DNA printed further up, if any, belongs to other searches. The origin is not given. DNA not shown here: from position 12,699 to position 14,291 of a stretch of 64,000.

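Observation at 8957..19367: Nine-gene translationally coupled operon: two LarA-type enzymes, DUF1537 kinase/PdxA core, TRAP importer, PanB and an SdaA-type dehydratase (unassigned hydroxy-acid pathway)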

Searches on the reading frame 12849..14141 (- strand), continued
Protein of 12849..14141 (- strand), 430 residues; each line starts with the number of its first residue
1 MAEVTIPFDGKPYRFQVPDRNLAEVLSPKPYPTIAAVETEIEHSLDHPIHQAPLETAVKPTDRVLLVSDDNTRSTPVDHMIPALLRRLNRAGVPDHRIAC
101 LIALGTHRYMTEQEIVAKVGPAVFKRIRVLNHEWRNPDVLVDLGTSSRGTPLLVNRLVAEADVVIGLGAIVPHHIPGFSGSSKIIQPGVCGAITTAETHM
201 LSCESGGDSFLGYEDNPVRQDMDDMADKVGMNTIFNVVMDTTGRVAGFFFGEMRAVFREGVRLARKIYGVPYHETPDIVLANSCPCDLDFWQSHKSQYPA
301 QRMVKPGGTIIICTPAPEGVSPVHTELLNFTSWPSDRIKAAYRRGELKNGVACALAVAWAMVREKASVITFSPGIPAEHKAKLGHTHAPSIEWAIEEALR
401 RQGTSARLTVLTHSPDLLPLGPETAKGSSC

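Call 36: search_protein_families(library=ncbifam, proteins=[L054:3999-4919:+, L054:13629-15305:+, L054:15346-16359:+, L004:8252-9901:+, L081:13654-14580:-, L081:15029-15940:-, L081:4242-5615:-, L049:13644-15023:+, L049:15025-16131:+, L081:2826-4217:-], max_evalue=0.00001)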
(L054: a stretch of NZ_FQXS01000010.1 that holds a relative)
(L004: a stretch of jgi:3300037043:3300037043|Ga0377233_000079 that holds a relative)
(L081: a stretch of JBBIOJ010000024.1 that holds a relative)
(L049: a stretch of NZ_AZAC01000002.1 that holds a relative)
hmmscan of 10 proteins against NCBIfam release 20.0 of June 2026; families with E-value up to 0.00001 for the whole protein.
L054:3999-4919:+ (306 aa): 10 families
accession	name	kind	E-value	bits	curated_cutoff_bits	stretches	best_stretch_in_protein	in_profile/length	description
NF040755.1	AgaR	equivalog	2.1e-45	154.9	260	1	14-264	6-255/256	transcriptional repressor AgaR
NF041397.1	TranRegGlpR_Halo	equivalog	2.8e-44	151.7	300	1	11-262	2-249/253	HTH-type transcriptional regulator GlpR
NF007316.0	PRK09802.1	equivalog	5.1e-39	134.1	351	1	13-265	16-267/269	DeoR family transcriptional regulator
NF040890.1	trans_reg_YgbI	equivalog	4e-34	118.2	400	1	10-265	1-252/253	DNA-binding transcriptional repressor YgbI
NF007753.1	PRK10434.1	equivalog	2.2e-33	115.9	350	1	12-264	3-252/253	glucitol operon DNA-binding transcriptional repressor SrlR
NF008154.0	PRK10906.1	equivalog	3.4e-33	115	331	1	13-258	4-245/252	DeoR/GlpR family transcriptional regulator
NF007720.0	PRK10411.1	equivalog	1.5e-22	80.1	259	1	13-246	3-234/243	L-fucose operon activator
NF040887.2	trans_reg_YciT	exception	1.7e-17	63.8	450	1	15-261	4-242/246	DNA-binding transcriptional regulator YciT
NF010034.0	PRK13509.1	equivalog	6.9e-17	61.6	244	1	13-264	4-250/251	HTH-type transcriptional regulator UlaR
NF007961.0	PRK10681.1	equivalog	1.2e-09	38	244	1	20-246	13-234/252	DNA-binding transcriptional repressor DeoR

L054:13629-15305:+ (558 aa): 8 families
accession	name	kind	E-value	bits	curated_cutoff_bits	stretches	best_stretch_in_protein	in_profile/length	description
NF002068.0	PRK00911.1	subfamily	4.3e-211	702.2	644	1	3-554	4-556/559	dihydroxy-acid dehydratase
TIGR00110.1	ilvD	equivalog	1e-204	681.1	618.15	1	18-553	2-541/543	dihydroxy-acid dehydratase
NF009103.0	PRK12448.1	equivalog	2.5e-153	511.5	710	2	3-352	3-362/616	dihydroxy-acid dehydratase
NF004784.0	PRK06131.1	subfamily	2e-152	508.6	539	1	17-553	25-560/576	dihydroxy-acid dehydratase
NF009559.0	PRK13016.1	equivalog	6.3e-133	444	882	1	18-551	26-559/578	L-arabinonate dehydratase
NF009560.0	PRK13017.1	subfamily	4.3e-131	438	684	1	19-553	29-575/595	dihydroxy-acid dehydratase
TIGR03432.1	yjhG_yagF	hypoth_equivalog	6.2e-81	272.3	808.15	1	48-513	81-574/640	YjhG/YagF family D-xylonate dehydratase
TIGR01196.1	edd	equivalog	2.6e-79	267.1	708.25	1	33-523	63-566/601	phosphogluconate dehydratase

L054:15346-16359:+ (337 aa): 0 families

L004:8252-9901:+ (549 aa): 8 families
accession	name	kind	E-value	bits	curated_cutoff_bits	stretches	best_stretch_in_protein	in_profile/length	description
NF002068.0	PRK00911.1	subfamily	5.3e-215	715.2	644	1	1-548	10-555/559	dihydroxy-acid dehydratase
TIGR00110.1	ilvD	equivalog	1.3e-206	687.4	618.15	1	10-547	2-540/543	dihydroxy-acid dehydratase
NF009103.0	PRK12448.1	equivalog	7e-157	523.2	710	2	2-349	10-366/616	dihydroxy-acid dehydratase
NF004784.0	PRK06131.1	subfamily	6.1e-142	473.9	539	1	3-549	19-561/576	dihydroxy-acid dehydratase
NF009559.0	PRK13016.1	equivalog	7.3e-128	427.3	882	1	6-529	22-543/578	L-arabinonate dehydratase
NF009560.0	PRK13017.1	subfamily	2.6e-124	415.6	684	1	10-549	28-576/595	dihydroxy-acid dehydratase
TIGR01196.1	edd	equivalog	4.4e-78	263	708.25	1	26-547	64-598/601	phosphogluconate dehydratase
TIGR03432.1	yjhG_yagF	hypoth_equivalog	1.1e-76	258.3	808.15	1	40-507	81-579/640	YjhG/YagF family D-xylonate dehydratase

L081:13654-14580:- (308 aa): 18 families
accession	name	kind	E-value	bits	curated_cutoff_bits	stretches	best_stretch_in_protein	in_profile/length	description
TIGR00745.1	apbA_panE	subfamily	1.5e-85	287.2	141.35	1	2-304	1-304/305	2-dehydropantoate 2-reductase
NF005092.1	PRK06522.2-3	equivalog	1.7e-67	227.6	500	1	1-302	1-295/296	2-dehydropantoate 2-reductase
NF005088.0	PRK06522.1-2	subfamily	2.2e-64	217.5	371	1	1-302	1-302/308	2-dehydropantoate 2-reductase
NF005091.0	PRK06522.2-2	equivalog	2.3e-59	201.1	252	1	1-302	2-297/302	2-dehydropantoate 2-reductase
NF005093.0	PRK06522.2-4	equivalog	1.3e-49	169.2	308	1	1-303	4-298/304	2-dehydropantoate 2-reductase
NF005087.0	PRK06522.1-1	equivalog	4.4e-49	167.2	351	1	1-305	1-292/296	2-dehydropantoate 2-reductase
NF005089.0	PRK06522.1-4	subfamily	3.3e-48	164.7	223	2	114-305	132-321/326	2-dehydropantoate 2-reductase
NF009543.0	PRK12921.1-5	equivalog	6e-48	163.6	339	1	1-302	1-303/305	oxidoreductase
NF006083.0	PRK08229.1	equivalog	1.3e-43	149.3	371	1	1-303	3-318/341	2-dehydropantoate 2-reductase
NF004887.0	PRK06249.1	equivalog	1.2e-42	146.2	360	1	1-304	6-313/316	putative 2-dehydropantoate 2-reductase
NF004311.0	PRK05708.1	equivalog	3.3e-42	144.4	378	1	2-301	4-296/305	putative 2-dehydropantoate 2-reductase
NF005094.0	PRK06522.2-5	equivalog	3.6e-38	131.6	382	1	1-297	1-297/307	2-dehydropantoate 2-reductase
NF005090.0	PRK06522.2-1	equivalog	1.3e-27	96.8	496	1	1-303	3-294/296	2-dehydropantoate 2-reductase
NF009541.0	PRK12921.1-1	equivalog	2.3e-26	92.8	338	1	2-298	7-289/297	oxidoreductase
NF009542.0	PRK12921.1-4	equivalog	7.8e-22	77.9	288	1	1-301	2-282/286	oxidoreductase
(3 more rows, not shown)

L081:15029-15940:- (303 aa): 2 families
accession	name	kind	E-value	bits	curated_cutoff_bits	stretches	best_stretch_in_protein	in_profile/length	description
NF001452.0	PRK00311.1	subfamily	3.3e-117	390.5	272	1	28-291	3-266/267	3-methyl-2-oxobutanoate hydroxymethyltransferase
TIGR00222.1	panB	equivalog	3e-99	331.8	207.55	1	29-289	3-261/264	3-methyl-2-oxobutanoate hydroxymethyltransferase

L081:4242-5615:- (457 aa): 8 families
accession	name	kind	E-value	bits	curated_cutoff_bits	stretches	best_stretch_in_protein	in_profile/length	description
TIGR00387.1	glcD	equivalog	4.6e-157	523.1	567.9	1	43-455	1-413/413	glycolate oxidase subunit GlcD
NF008408.0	PRK11230.1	equivalog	1e-117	393.7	897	1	8-456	23-471/499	glycolate oxidase subunit GlcD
NF049975.1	2HglutDHaseYdiJ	equivalog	1e-55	189.1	1350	2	27-183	39-197/1018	D-2-hydroxyglutarate dehydrogenase YdiJ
NF008439.0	PRK11282.1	equivalog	1.9e-33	115.8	284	1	50-230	9-188/358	glycolate oxidase subunit GlcE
NF053785.1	DcplphribOxDprE1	equivalog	4.4e-11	42.6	500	1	43-212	18-180/449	decaprenylphosphoryl-beta-D-ribose oxidase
TIGR01678.1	FAD_lactone_ox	subfamily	7.3e-10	38.3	396.8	1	33-215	8-181/438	sugar 1,4-lactone oxidase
NF041227.1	BagG_FevA2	exception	1.8e-08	33.5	850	1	35-213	41-208/455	bagremycin/ferroverdin biosynthesis FAD-dependent oxygenase BagG/FevA2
TIGR01679.1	bact_FAD_ox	subfamily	8e-08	31.6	292.25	1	38-220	10-180/419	FAD-linked oxidoreductase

L049:13644-15023:+ (459 aa): 11 families
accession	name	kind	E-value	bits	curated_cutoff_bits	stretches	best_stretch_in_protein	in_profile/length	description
TIGR00387.1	glcD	equivalog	1.7e-141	471.8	567.9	1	43-454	2-413/413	glycolate oxidase subunit GlcD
NF008408.0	PRK11230.1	equivalog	1.6e-104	350.1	897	1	4-454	20-470/499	glycolate oxidase subunit GlcD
NF049975.1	2HglutDHaseYdiJ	equivalog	1e-58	199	1350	2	6-180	19-195/1018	D-2-hydroxyglutarate dehydrogenase YdiJ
NF008439.0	PRK11282.1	equivalog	3.5e-29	101.8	284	1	49-246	9-201/358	glycolate oxidase subunit GlcE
TIGR01678.1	FAD_lactone_ox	subfamily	1.5e-14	53.8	396.8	1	32-225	8-193/438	sugar 1,4-lactone oxidase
NF053785.1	DcplphribOxDprE1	equivalog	3.7e-14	52.8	500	1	44-226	21-193/449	decaprenylphosphoryl-beta-D-ribose oxidase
TIGR01679.1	bact_FAD_ox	subfamily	1.4e-09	37.4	292.25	1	36-214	9-175/419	FAD-linked oxidoreductase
TIGR01676.1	GLDHase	equivalog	4.4e-08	32.4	458.25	1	42-214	65-228/541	L-galactonolactone dehydrogenase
NF041227.1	BagG_FevA2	exception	1e-07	31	850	1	36-215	43-211/455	bagremycin/ferroverdin biosynthesis FAD-dependent oxygenase BagG/FevA2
NF041226.1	BagK_FevA1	equivalog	1.6e-07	30.1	800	1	36-218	38-210/453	bagremycin/ferroverdin biosynthesis FAD-dependent oxygenase BagK/FevA1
TIGR01677.1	pln_FAD_oxido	subfamily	2.1e-06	26.5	383.1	1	28-214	23-214/560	FAD-dependent oxidoreductase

L049:15025-16131:+ (368 aa): 17 families
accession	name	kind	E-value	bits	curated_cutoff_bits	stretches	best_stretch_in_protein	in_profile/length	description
NF004898.0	PRK06259.1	equivalog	4.5e-48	164.1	385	1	14-355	132-480/488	fumarate reductase (CoM/CoB) subunit TfrB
NF045670.1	quin_L_LdhH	equivalog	1.4e-39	136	800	2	132-353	463-699/706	L-lactate dehydrogenase (quinone) large subunit LdhH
NF045663.1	diclust_near_Sec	equivalog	7.6e-25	87.1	530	1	68-346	354-624/759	pyridine nucleotide-disulfide oxidoreductase/dicluster-binding protein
NF008434.0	PRK11274.1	equivalog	1.6e-21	76.7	333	2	14-106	20-111/409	glycolate oxidase subunit GlcF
NF045796.1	DsrK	equivalog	1.6e-21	76.5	400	1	43-303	94-375/453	sulfate reduction electron transfer complex DsrMKJOP subunit DsrK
NF008369.0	PRK11168.1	equivalog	2.4e-21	76.1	278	2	131-352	162-394/401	anaerobic glycerol-3-phosphate dehydrogenase subunit C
NF045724.1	ferredox_TmcB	equivalog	2.3e-20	72.6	735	1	207-343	261-407/430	electron transfer complex ferredoxin TmcB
NF045711.1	sulf_resp_HmcF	equivalog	1.1e-18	67.3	750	1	247-344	330-429/457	sulfate respiration complex iron-sulfur protein HmcF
TIGR03379.1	glycerol3P_GlpC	equivalog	1.5e-14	53.5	279.9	1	135-344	161-381/397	anaerobic glycerol-3-phosphate dehydrogenase subunit GlpC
TIGR03288.1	CoB_CoM_SS_B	equivalog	4.8e-12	45.7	345.15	1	290-340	187-237/290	CoB--CoM heterodisulfide reductase subunit B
TIGR03290.1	CoB_CoM_SS_C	equivalog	7.2e-10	39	160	1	17-110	3-89/144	CoB--CoM heterodisulfide reductase subunit C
TIGR00273.1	TIGR00273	equivalog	3.5e-09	36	444.8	1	11-102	289-378/432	LutB/LldF family L-lactate oxidation iron-sulfur protein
NF009226.0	PRK12576.1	equivalog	2e-07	30.7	344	1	17-98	155-236/317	succinate dehydrogenase/fumarate reductase iron-sulfur subunit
NF041890.1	hdrC_Methbact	equivalog_domain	5.9e-07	29.3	270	1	13-135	26-140/192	ferredoxin:CoB-CoM heterodisulfide reductase subunit HdrC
NF004616.0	PRK05950.1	subfamily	7.3e-07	28.6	228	1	13-98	144-235/238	succinate dehydrogenase iron-sulfur subunit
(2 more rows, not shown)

L081:2826-4217:- (463 aa): 13 families
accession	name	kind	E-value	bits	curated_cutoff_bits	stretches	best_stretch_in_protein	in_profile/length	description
NF045670.1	quin_L_LdhH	equivalog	3.5e-74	250.3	800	1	27-443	293-705/706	L-lactate dehydrogenase (quinone) large subunit LdhH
NF004898.0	PRK06259.1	equivalog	1.5e-55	188.8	385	1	190-444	255-485/488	fumarate reductase (CoM/CoB) subunit TfrB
NF008434.0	PRK11274.1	equivalog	1.6e-53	182.1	333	1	32-447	17-407/409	glycolate oxidase subunit GlcF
NF008369.0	PRK11168.1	equivalog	2.7e-51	174.7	278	1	35-447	8-399/401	anaerobic glycerol-3-phosphate dehydrogenase subunit C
TIGR03379.1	glycerol3P_GlpC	equivalog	1.3e-32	113.1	279.9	1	180-447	145-396/397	anaerobic glycerol-3-phosphate dehydrogenase subunit GlpC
NF045663.1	diclust_near_Sec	equivalog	2.1e-12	46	530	1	188-421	411-615/759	pyridine nucleotide-disulfide oxidoreductase/dicluster-binding protein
TIGR03288.1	CoB_CoM_SS_B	equivalog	1.3e-11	44.4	345.15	1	200-447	3-267/290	CoB--CoM heterodisulfide reductase subunit B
NF045711.1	sulf_resp_HmcF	equivalog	1.5e-09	37.2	750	0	339-424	336-425/457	sulfate respiration complex iron-sulfur protein HmcF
NF045724.1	ferredox_TmcB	equivalog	5.5e-09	35.1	735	0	38-115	41-125/430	electron transfer complex ferredoxin TmcB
NF004616.0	PRK05950.1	subfamily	1.9e-06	27.2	228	0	27-74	136-183/238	succinate dehydrogenase iron-sulfur subunit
NF009226.0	PRK12576.1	equivalog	2.5e-06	27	344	0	22-106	135-225/317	succinate dehydrogenase/fumarate reductase iron-sulfur subunit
NF041780.1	hetero_SS_HdrB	equivalog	6.6e-06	25.6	450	0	376-423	203-250/304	ferredoxin:CoB-CoM heterodisulfide reductase subunit HdrB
TIGR04105.1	FeFe_hydrog_B1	subfamily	6.7e-06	25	450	0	37-105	141-204/462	monomeric [FeFe] hydrogenase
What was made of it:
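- The cluster IlvD-like proteins pass the ilvD cut-off (call 36).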

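Call 38: search_solved_structures(query=L054:7135-8118:+, max_evalue=1e-20)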
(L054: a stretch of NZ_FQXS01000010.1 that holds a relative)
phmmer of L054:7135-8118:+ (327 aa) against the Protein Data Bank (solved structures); distinct sequences matched with E-value up to 1e-20: 76 (the best 60 are shown).
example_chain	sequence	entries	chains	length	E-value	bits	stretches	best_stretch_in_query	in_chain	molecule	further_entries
4pdd_A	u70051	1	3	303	4.3e-70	239.8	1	19-299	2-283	TRAP dicarboxylate transporter, DctP subunit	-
4p9k_A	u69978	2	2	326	3.3e-69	236.9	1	16-297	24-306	TRAP dicarboxylate transporter, DctP subunit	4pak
4pdh_A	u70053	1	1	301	6.6e-68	232.6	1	19-297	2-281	TRAP dicarboxylate transporter, DctP subunit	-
4nq8_A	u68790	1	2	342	3.6e-64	220.3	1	7-299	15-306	Putative periplasmic substrate-binding transport protein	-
4p47_A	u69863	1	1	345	8.2e-62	212.6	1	17-284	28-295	TRAP dicarboxylate transporter, DctP subunit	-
7bbr_A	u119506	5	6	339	3.1e-58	200.9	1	20-271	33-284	Putative TRAP transporter solute receptor DctP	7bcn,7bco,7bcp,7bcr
4xeq_A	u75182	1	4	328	1.1e-56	195.8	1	22-294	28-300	TRAP dicarboxylate transporter, DctP subunit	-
4x8r_A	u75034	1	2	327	8.4e-56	192.9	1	35-299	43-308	TRAP dicarboxylate transporter, DctP subunit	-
4pc9_A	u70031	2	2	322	6e-54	186.8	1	19-295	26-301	C4-dicarboxylate transport system, substrate-binding protein, putative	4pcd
2xxk_A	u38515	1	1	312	1.8e-53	185.2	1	22-307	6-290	SIALIC ACID-BINDING PERIPLASMIC PROTEIN SIAP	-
7t3e_A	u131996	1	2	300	2.5e-53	184.7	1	18-299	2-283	TRAP-type C4-dicarboxylate transport system, periplasmic component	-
4ovs_A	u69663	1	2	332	2.6e-53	184.7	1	22-275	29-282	TRAP dicarboxylate transporter, DctP subunit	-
3b50_A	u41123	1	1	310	3.3e-53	184.4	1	22-307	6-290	Sialic acid-binding periplasmic protein siaP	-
2cex_A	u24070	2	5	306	3.3e-53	184.4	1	22-307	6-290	PROTEIN HI0146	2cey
2wyk_A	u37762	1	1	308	3.3e-53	184.4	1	22-307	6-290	SIALIC ACID-BINDING PERIPLASMIC PROTEIN SIAP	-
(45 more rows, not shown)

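Call 53: search_protein_families(library=pfam, proteins=[L061:3935-4777:+, L060:14091-14600:+, L054:15346-16359:+, L036:15348-16352:-, L026:4633-6078:+, L026:6394-7914:+, L028:15989-17077:-, L025:17398-18681:-, L011:3524-4696:-, L054:16514-19837:+], max_evalue=0.0001)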
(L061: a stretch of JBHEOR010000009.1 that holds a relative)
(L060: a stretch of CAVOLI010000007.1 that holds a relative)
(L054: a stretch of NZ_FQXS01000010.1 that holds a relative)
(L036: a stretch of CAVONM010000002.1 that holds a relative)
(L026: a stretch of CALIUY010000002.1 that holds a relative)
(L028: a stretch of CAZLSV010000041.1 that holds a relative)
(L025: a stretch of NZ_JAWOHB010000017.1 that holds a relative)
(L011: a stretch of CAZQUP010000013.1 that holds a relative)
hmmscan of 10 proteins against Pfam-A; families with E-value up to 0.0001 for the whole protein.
L061:3935-4777:+ (280 aa): 5 families
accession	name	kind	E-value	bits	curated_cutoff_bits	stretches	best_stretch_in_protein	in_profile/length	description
PF00455.28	DeoRC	-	2e-36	125.8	31.8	1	82-239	3-160/160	DeoR C terminal sensor domain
PF08220.18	HTH_DeoR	-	6.6e-14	51.8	21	1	10-63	1-54/57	DeoR-like helix-turn-helix domain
PF25212.1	HVO_A0114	-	1.9e-05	24.8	27.6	0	9-60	22-73/84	HVO_A0114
PF01047.28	MarR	-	4.9e-05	23.6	24.6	0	13-57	7-51/59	MarR family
PF00392.27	GntR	-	8.4e-05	22.6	27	0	11-60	11-61/64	Bacterial regulatory proteins, gntR family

L060:14091-14600:+ (169 aa): 1 family
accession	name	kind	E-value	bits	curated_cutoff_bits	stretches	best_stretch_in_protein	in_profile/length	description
PF02915.23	Rubrerythrin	-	1.1e-14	55.5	22.8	1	14-154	1-135/137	Rubrerythrin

L054:15346-16359:+ (337 aa): 0 families

L036:15348-16352:- (334 aa): 2 families
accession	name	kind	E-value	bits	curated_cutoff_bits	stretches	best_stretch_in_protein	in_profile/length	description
PF00005.33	ABC_tran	-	6.3e-34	117.9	25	1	34-184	2-136/137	ABC transporter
PF08352.17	oligo_HPY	-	3.2e-16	59.9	27.1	1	236-301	1-65/65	Oligopeptide/dipeptide transporter, C-terminal region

L026:4633-6078:+ (481 aa): 0 families

L026:6394-7914:+ (506 aa): 0 families

L028:15989-17077:- (362 aa): 4 families
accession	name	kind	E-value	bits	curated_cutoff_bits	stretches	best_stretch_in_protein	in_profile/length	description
PF00561.26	Abhydrolase_1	-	6.9e-16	59.1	25.8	1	95-331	4-244/245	alpha/beta hydrolase fold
PF12697.13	Abhydrolase_6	-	6.4e-15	56.8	26.3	1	95-329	2-208/217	Alpha/beta hydrolase family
PF12146.15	Hydrolase_4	-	5.7e-09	36.1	27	1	90-218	3-125/239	Serine aminopeptidase, S33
PF07859.19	Abhydrolase_3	-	7.1e-07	29.6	25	1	149-231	51-139/210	alpha/beta hydrolase fold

L025:17398-18681:- (427 aa): 3 families
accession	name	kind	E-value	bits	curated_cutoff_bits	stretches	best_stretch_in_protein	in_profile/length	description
PF01546.33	Peptidase_M20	-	4.7e-31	108.7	24.6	1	85-418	1-205/206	Peptidase family M20/M25/M40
PF07687.19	M20_dimer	-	2.3e-16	60.1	21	1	190-301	1-102/107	Peptidase dimerisation domain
PF04389.22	Peptidase_M28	-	6.2e-05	23.3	21.3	0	70-177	1-88/193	Peptidase family M28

L011:3524-4696:- (390 aa): 1 family
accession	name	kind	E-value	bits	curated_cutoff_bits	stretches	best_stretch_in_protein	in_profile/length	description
PF01546.33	Peptidase_M20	-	3.4e-29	102.7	24.6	1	80-377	1-197/206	Peptidase family M20/M25/M40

L054:16514-19837:+ (1107 aa): 1 family
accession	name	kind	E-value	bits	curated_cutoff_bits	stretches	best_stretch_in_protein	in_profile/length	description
PF07705.17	CARDB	-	1.3e-11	45.1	22.7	1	112-198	2-87/101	CARDB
